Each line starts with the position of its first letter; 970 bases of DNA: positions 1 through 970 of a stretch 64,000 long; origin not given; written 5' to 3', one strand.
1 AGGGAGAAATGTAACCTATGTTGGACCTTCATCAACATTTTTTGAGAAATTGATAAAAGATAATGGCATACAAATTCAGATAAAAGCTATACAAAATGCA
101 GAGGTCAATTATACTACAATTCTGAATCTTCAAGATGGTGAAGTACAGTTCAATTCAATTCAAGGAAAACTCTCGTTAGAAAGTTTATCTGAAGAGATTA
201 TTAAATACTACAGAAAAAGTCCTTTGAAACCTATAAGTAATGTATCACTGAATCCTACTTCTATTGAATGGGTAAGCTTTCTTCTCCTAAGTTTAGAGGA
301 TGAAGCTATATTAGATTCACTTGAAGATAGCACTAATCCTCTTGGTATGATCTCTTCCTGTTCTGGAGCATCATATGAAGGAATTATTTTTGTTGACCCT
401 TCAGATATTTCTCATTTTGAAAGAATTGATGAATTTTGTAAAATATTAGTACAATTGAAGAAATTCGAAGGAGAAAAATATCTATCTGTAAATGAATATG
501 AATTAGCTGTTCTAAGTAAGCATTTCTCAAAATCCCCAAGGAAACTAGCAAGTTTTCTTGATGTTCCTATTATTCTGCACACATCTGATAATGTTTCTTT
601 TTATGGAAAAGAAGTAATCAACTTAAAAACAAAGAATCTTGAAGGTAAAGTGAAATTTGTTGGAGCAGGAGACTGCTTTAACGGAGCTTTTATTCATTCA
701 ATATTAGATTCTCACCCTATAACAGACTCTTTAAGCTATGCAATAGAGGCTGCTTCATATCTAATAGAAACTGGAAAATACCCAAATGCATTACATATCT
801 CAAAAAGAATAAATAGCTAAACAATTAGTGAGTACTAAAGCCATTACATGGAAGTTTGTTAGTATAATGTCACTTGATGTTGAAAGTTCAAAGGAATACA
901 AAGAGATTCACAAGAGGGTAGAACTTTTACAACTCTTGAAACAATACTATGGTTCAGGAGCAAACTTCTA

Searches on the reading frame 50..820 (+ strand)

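Call 75: search_protein_families(library=pfam, proteins=[window:50-820:+], max_evalue=0.001)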
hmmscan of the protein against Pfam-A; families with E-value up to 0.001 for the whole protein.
window:50-820:+ (256 aa): 1 family
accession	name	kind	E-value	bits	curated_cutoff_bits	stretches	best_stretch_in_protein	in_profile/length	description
PF00294.29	PfkB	-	1.8e-08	34.5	25.8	1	144-241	186-292/302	pfkB family carbohydrate kinase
